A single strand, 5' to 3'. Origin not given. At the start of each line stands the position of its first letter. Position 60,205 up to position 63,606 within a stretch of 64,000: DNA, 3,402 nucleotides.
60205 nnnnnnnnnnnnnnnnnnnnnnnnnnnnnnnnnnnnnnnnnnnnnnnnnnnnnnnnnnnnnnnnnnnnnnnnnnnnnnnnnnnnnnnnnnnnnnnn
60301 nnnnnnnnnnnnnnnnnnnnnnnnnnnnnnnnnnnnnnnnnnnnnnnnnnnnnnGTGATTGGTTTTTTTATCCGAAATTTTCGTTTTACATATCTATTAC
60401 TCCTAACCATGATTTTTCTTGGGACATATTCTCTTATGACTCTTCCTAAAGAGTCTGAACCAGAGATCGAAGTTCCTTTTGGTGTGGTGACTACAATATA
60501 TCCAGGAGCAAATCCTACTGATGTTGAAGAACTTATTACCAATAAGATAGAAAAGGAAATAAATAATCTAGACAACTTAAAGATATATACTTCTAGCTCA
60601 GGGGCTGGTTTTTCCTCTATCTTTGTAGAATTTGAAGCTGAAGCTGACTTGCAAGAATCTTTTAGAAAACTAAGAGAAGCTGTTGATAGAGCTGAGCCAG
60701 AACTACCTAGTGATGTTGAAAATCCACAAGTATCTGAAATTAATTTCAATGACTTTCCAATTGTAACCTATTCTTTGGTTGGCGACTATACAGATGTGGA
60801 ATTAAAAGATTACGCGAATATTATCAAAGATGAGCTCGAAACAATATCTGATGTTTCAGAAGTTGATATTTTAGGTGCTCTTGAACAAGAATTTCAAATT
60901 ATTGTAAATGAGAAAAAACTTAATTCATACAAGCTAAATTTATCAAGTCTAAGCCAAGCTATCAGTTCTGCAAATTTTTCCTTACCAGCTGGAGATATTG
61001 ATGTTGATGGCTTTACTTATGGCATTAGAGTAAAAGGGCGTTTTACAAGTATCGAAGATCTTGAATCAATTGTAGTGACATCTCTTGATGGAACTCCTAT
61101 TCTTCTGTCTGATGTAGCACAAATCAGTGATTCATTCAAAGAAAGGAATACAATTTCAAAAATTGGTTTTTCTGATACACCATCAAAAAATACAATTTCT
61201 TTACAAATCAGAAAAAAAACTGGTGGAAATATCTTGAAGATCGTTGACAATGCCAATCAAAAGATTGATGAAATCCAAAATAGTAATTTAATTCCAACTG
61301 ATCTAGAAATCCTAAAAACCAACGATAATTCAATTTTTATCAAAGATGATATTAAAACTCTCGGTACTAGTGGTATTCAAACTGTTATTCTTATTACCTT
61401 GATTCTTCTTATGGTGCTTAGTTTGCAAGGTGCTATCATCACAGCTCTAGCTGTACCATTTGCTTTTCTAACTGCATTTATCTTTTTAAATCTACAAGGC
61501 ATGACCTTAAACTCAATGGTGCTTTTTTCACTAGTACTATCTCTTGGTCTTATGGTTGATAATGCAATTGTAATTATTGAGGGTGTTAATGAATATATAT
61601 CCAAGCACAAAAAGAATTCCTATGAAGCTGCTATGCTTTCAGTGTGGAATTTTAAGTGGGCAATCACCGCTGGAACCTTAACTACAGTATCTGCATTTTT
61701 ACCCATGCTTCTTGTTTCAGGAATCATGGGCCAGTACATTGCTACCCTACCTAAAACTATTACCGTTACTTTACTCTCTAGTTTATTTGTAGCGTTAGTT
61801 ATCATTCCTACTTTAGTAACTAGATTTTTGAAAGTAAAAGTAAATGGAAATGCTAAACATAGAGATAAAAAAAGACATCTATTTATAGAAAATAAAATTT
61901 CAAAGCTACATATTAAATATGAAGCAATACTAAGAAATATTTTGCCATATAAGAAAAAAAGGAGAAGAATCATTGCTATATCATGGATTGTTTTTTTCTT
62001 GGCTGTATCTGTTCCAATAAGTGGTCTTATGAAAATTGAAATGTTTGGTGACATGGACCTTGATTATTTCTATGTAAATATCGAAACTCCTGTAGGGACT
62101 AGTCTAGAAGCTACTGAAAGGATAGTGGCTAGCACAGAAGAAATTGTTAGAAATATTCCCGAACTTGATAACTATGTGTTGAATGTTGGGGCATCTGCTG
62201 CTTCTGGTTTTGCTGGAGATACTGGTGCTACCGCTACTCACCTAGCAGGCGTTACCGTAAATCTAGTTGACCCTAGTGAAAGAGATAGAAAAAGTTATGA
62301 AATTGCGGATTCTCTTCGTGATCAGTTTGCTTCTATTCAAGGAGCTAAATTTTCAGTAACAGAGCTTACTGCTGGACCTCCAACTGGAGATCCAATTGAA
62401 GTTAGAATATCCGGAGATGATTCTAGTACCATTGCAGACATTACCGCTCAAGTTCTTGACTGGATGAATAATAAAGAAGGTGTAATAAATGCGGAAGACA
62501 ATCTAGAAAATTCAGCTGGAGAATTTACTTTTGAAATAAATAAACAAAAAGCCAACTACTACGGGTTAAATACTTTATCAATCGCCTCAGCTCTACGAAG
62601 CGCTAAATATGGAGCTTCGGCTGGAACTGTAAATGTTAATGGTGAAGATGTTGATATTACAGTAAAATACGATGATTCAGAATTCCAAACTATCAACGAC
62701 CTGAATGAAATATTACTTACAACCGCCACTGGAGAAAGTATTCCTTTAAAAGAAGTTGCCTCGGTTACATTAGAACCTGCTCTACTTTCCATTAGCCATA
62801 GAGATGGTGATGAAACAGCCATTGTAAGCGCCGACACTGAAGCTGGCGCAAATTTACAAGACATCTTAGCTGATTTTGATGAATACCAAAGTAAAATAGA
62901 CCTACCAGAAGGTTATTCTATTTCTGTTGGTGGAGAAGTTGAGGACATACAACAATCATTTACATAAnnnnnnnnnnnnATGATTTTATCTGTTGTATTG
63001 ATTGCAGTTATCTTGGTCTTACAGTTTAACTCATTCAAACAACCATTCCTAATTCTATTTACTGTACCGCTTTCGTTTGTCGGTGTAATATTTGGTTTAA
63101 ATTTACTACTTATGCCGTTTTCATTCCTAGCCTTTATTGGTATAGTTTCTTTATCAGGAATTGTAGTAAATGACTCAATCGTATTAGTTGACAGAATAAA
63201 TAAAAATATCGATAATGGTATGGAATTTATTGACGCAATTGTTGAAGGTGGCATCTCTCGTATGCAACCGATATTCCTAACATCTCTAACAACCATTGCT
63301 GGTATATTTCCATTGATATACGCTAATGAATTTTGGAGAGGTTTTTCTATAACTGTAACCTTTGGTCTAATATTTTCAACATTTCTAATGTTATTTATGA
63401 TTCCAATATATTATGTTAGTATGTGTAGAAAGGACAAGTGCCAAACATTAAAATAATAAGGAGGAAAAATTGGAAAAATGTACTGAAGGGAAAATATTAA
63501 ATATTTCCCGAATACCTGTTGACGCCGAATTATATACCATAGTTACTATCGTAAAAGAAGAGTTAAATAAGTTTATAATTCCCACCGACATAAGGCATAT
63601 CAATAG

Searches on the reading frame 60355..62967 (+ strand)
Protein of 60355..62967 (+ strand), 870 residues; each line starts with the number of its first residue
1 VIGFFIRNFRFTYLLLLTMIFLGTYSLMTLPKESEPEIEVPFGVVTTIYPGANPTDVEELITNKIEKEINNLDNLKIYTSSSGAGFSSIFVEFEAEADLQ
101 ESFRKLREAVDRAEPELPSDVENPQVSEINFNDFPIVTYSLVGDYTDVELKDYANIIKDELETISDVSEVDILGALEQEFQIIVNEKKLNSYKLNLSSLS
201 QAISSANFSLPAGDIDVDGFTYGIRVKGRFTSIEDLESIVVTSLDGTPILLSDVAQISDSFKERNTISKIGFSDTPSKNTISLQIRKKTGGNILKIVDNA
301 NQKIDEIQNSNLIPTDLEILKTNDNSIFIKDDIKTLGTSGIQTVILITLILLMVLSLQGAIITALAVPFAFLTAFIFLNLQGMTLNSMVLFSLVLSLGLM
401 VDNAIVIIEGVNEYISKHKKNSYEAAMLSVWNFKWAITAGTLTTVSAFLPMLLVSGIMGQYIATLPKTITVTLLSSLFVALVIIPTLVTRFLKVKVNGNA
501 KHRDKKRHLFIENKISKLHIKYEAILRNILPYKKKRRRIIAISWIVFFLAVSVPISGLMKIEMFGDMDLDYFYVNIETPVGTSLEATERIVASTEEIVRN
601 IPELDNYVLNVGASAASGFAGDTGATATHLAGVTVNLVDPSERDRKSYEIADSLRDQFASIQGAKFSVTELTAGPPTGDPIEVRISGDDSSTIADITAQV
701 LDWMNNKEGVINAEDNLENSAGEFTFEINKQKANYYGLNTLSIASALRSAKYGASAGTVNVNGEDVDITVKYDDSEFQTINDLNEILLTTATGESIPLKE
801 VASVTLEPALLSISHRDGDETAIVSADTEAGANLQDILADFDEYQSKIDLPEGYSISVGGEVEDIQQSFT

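Call 46: search_protein_families(library=pfam, proteins=[window:60355-62967:+], max_evalue=0.001)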
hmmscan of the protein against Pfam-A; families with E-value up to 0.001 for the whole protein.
window:60355-62967:+ (870 aa): 1 family
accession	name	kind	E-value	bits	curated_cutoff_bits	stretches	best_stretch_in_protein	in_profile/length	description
PF00873.25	ACR_tran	-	3.9e-154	515.3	28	1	1-868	1-860/1021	AcrB/AcrD/AcrF family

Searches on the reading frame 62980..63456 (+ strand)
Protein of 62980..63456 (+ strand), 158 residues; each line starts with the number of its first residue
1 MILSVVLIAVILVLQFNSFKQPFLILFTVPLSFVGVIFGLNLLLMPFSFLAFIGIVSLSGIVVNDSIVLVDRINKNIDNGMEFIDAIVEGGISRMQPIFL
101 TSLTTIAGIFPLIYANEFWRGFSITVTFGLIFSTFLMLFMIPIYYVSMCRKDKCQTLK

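Call 46: search_protein_families(library=pfam, proteins=[window:62980-63456:+], max_evalue=0.001)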
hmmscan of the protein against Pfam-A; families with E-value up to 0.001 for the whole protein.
window:62980-63456:+ (158 aa): 3 families
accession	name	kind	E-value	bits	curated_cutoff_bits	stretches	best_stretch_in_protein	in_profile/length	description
PF00873.25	ACR_tran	-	2.1e-31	108.9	28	1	2-147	869-1019/1021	AcrB/AcrD/AcrF family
PF02355.23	SecD_SecF_C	-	0.00019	21.4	20.5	1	2-140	38-178/189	Protein export membrane protein SecD/SecF, C-terminal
PF03176.21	MMPL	-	0.00096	18.6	20.5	0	2-143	150-297/333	MMPL family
